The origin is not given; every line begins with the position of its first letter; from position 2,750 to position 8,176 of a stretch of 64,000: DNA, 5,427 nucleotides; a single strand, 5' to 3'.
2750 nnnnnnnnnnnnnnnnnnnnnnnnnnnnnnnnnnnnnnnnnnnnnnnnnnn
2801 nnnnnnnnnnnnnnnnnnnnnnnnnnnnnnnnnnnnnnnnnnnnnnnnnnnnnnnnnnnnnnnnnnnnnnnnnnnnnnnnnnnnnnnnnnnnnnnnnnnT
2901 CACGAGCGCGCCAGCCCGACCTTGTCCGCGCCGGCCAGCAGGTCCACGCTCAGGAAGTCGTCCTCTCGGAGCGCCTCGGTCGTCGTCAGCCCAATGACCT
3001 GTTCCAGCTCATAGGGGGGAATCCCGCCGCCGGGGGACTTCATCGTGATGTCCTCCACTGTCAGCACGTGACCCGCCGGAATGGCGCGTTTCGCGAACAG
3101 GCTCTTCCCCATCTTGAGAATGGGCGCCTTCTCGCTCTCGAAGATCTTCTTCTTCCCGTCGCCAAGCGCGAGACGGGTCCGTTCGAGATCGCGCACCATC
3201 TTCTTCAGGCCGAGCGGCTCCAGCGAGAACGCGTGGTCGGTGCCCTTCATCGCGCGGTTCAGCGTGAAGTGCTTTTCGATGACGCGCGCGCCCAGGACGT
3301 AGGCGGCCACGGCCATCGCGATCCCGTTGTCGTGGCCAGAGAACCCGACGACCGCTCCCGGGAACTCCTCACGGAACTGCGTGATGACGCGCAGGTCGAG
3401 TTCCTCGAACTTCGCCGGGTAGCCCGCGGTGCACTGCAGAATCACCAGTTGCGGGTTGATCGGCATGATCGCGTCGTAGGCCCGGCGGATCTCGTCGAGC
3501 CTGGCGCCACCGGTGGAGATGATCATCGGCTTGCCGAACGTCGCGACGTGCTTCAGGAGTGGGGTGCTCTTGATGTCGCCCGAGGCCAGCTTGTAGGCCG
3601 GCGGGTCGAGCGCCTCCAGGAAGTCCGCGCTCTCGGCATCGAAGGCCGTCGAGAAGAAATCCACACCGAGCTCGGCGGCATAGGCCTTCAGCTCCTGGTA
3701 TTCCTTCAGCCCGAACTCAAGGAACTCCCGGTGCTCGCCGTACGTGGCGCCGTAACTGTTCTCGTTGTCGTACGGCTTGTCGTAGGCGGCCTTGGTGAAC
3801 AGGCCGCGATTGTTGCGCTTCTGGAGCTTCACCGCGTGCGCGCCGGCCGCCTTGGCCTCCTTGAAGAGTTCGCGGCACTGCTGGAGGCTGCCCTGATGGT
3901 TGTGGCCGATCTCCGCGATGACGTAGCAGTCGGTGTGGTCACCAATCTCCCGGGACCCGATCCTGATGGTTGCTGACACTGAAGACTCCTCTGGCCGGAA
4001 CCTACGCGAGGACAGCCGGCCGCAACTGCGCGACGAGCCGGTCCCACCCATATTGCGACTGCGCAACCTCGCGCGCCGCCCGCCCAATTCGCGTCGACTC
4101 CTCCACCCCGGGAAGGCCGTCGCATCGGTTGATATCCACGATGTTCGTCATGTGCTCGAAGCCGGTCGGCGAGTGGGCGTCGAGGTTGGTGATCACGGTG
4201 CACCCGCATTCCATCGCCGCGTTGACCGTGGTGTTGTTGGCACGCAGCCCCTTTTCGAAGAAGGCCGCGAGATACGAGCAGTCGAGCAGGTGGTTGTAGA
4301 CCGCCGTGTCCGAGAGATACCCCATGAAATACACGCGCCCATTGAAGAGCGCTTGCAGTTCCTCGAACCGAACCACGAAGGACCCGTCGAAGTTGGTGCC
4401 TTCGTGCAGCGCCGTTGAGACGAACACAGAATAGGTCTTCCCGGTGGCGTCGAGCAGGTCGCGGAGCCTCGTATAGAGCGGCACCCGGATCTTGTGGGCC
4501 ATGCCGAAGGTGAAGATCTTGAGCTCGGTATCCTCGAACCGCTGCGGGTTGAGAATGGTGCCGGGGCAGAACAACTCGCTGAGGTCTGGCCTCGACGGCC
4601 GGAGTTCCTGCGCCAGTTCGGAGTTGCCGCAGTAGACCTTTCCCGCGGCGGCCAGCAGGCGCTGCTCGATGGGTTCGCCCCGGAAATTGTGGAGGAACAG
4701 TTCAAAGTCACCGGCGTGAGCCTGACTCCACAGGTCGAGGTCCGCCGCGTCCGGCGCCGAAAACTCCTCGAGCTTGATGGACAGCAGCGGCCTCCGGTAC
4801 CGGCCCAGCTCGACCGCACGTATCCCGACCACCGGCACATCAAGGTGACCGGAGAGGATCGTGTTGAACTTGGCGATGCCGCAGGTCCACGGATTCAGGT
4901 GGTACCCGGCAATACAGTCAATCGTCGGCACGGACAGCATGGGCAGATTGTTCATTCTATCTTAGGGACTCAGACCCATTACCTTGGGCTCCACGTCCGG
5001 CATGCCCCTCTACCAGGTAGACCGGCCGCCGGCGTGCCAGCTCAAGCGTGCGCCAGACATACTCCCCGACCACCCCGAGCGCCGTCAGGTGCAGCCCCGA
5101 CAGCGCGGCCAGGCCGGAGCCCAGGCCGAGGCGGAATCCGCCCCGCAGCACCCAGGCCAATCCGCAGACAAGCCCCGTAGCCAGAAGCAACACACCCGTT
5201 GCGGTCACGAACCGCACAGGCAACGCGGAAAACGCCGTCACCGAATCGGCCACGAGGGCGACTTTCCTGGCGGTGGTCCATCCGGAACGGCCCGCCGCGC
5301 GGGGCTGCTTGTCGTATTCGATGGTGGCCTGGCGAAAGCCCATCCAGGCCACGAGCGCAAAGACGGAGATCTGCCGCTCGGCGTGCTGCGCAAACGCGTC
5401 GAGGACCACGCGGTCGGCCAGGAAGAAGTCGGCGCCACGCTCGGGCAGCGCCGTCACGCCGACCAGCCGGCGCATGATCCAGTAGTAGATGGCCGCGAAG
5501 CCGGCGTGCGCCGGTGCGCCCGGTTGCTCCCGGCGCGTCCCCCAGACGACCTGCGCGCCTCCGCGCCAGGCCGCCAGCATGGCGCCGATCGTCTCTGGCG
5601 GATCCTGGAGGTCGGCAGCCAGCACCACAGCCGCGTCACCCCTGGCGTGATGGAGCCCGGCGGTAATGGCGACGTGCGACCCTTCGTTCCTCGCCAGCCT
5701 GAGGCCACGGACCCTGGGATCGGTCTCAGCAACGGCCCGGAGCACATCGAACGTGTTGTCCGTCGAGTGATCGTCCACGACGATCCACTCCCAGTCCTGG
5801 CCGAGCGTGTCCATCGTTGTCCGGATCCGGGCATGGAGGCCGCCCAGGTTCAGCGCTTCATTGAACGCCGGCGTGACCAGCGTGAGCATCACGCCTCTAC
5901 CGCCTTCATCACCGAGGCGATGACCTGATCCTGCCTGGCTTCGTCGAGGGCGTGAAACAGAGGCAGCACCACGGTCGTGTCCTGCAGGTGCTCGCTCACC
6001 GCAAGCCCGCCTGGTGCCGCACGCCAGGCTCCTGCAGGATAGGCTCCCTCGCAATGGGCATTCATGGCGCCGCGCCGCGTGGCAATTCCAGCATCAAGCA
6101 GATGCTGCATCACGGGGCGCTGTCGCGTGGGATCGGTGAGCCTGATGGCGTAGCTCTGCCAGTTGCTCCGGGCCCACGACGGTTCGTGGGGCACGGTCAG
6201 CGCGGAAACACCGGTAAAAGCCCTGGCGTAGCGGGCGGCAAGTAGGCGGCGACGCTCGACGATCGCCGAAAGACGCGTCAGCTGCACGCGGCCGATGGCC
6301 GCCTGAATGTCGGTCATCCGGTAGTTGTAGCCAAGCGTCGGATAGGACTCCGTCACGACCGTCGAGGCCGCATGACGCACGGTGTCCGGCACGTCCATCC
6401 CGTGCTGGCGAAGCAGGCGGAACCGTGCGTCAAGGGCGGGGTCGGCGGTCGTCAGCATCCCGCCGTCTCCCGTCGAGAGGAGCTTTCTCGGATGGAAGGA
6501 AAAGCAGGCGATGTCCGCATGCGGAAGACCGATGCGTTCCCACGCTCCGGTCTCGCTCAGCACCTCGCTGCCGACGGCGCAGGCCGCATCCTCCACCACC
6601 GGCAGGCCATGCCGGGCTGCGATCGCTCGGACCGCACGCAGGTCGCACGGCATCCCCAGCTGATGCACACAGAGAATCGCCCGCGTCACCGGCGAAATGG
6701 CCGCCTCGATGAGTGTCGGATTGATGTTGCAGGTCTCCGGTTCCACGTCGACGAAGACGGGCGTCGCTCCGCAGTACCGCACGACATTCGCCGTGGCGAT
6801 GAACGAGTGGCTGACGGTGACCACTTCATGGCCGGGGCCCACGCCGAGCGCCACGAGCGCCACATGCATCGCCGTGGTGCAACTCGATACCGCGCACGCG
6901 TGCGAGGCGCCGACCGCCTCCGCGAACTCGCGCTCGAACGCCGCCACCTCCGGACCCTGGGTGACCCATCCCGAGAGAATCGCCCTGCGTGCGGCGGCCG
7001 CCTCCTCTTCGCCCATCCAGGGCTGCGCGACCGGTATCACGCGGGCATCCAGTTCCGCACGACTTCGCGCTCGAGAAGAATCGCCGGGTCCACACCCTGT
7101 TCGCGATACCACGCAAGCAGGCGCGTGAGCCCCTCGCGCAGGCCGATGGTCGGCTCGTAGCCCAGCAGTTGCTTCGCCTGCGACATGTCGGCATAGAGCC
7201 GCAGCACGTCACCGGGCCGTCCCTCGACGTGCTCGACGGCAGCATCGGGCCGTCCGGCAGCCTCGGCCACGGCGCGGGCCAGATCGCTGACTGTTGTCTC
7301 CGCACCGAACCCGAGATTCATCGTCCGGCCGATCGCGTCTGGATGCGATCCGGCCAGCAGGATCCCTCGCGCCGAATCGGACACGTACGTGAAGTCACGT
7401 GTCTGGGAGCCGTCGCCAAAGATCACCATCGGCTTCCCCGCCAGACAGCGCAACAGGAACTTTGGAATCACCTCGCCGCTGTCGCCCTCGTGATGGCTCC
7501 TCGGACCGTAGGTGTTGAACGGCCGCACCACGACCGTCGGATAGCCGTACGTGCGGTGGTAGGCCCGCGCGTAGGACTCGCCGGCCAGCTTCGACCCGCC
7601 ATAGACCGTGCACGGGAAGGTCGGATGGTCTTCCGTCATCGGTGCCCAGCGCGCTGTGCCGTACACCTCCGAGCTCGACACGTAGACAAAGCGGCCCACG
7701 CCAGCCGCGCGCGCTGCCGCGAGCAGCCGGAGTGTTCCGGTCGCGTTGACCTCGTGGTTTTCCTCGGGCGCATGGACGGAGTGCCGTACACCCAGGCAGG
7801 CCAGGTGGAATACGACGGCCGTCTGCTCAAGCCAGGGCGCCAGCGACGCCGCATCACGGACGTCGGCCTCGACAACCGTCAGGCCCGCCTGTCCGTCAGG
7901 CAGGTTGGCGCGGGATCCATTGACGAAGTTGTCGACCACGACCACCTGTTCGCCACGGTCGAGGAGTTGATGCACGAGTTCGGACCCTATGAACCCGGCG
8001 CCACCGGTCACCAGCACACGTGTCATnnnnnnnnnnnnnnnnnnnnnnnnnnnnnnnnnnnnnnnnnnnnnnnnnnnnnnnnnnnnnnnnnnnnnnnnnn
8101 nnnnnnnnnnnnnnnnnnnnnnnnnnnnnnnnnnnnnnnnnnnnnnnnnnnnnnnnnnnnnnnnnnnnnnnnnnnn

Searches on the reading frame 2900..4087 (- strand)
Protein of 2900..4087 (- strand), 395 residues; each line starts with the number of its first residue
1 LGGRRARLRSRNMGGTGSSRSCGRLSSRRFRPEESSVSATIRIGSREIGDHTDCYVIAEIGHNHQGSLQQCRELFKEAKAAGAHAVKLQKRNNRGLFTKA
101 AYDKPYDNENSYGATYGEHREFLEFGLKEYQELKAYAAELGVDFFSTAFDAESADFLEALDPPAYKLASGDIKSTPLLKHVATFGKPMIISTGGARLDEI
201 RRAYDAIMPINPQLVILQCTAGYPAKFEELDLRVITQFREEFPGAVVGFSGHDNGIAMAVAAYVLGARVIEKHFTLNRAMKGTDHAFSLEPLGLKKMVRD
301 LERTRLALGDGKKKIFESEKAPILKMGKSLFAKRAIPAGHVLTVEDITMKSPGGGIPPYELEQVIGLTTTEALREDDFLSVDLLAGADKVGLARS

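Call 25: search_protein_families(library=pfam, proteins=[window:2900-4087:-], max_evalue=0.001)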
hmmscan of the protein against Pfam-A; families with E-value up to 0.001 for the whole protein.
window:2900-4087:- (395 aa): 2 families
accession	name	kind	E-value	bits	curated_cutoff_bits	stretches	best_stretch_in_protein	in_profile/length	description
PF03102.20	NeuB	-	1.3e-78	264.2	22.1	1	76-313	3-241/241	NeuB family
PF08666.17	SAF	-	5.7e-11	43.2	21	1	329-384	3-62/63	SAF domain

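Call 88: search_protein_families(library=ncbifam, proteins=[window:2900-4087:-], max_evalue=1e-10)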
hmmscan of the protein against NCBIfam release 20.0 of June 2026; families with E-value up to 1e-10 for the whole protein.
window:2900-4087:- (395 aa): 2 families
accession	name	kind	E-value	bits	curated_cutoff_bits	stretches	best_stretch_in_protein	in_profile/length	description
TIGR03569.1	NeuB_NnaB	equivalog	2.1e-89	299.8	399.65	1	54-377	1-327/329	N-acetylneuraminate synthase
TIGR03586.1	PseI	equivalog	6.9e-74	249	340.25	1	54-376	2-324/327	pseudaminic acid synthase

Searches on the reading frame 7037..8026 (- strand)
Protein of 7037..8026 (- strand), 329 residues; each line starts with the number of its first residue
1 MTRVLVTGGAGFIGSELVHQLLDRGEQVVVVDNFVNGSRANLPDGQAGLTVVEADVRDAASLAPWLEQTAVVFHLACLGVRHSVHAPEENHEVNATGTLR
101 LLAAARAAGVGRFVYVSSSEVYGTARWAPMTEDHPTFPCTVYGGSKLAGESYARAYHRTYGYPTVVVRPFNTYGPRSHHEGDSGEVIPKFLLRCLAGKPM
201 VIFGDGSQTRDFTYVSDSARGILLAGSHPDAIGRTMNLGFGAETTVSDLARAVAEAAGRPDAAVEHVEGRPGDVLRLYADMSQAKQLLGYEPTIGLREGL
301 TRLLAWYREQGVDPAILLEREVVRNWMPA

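Call 25: search_protein_families(library=pfam, proteins=[window:7037-8026:-], max_evalue=0.001)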
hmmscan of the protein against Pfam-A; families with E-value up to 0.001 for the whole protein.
window:7037-8026:- (329 aa): 10 families
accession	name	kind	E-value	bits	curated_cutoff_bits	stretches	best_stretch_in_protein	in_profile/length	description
PF01370.27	Epimerase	-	2e-63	214.4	20.9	1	4-239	1-240/240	NAD dependent epimerase/dehydratase family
PF16363.11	GDP_Man_Dehyd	-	1.8e-61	208.9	27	1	5-301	1-330/332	GDP-mannose 4,6 dehydratase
PF01073.25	3Beta_HSD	-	6.1e-25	88.2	22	1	5-225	1-228/280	3-beta hydroxysteroid dehydrogenase/isomerase family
PF04321.23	RmlD_sub_bind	-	3.7e-20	72.6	27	1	3-265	2-239/287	RmlD substrate binding domain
PF02719.21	Polysacc_synt_2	-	1.5e-17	64.2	20.2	1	4-273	1-267/293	Polysaccharide biosynthesis protein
PF13460.12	NAD_binding_10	-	6.4e-15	55.9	27.2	1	8-128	1-108/184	NAD(P)H-binding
PF07993.18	NAD_binding_4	-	5.8e-13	49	20.1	1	66-197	86-232/258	Male sterility protein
PF05368.20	NmrA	-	4.4e-09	36.8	27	1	3-117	4-106/298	NmrA-like family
PF00106.31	adh_short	-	2e-05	24.6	26.6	1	4-70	3-72/195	short chain dehydrogenase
PF08659.16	KR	-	0.00089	19.6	22.6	0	4-72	3-78/180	KR domain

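Call 88: search_protein_families(library=ncbifam, proteins=[window:7037-8026:-], max_evalue=1e-10)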
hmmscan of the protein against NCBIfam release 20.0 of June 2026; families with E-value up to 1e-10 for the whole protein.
window:7037-8026:- (329 aa): 21 families
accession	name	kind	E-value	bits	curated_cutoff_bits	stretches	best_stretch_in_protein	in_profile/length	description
TIGR04180.1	EDH_00030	hypoth_equivalog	2.2e-61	207.5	475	1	4-293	1-295/297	NAD-dependent 4,6-dehydratase LegB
TIGR01181.1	dTDP_gluc_dehyt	equivalog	3.2e-55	187.5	365.1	1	3-310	1-314/321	dTDP-glucose 4,6-dehydratase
TIGR01179.1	galE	equivalog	1.3e-51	175.4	262.3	1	3-308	1-326/332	UDP-glucose 4-epimerase GalE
NF011728.1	PRK15181.1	equivalog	1.6e-39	135.9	760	1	3-309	17-339/348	Vi polysaccharide biosynthesis UDP-N-acetylglucosaminuronic acid C-4 epimerase TviC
NF007582.0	PRK10217.1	equivalog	5.5e-38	131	698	1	1-308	1-332/355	dTDP-glucose 4,6-dehydratase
TIGR02197.1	heptose_epim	equivalog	1.1e-34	120.1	274.6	1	4-309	1-315/316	ADP-glyceromanno-heptose 6-epimerase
NF007956.0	PRK10675.1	subfamily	2e-33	115.9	394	1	3-300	2-322/338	UDP-glucose 4-epimerase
NF007490.0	PRK10084.1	subfamily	3.6e-32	111.7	649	1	3-309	2-336/361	dTDP-glucose 4,6-dehydratase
TIGR03466.1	HpnA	hypoth_equivalog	4.9e-27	94.7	367.65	1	3-261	2-250/327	hopanoid-associated sugar epimerase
NF047922.1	GDPFucSynFcl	equivalog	1.1e-24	87.5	500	1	2-310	3-304/308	GDP-L-fucose synthase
NF042422.1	oxyalk_red_OleD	equivalog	2.3e-23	83.1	580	1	3-261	2-254/329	2-alkyl-3-oxoalkanoate reductase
TIGR02622.1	CDP_4_6_dhtase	equivalog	7.4e-21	74.7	278.45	1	2-309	5-332/352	CDP-glucose 4,6-dehydratase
NF043036.1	ErythonDh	equivalog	2.1e-20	73.2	325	1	3-169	2-183/321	D-erythronate dehydrogenase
NF008360.0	PRK11150.1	equivalog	6e-19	68.4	452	1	113-268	111-263/310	ADP-glyceromanno-heptose 6-epimerase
NF042423.1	oxyalk_red_Shew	equivalog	1e-18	67.5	580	1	2-226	9-221/331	2-alkyl-3-oxoalkanoate reductase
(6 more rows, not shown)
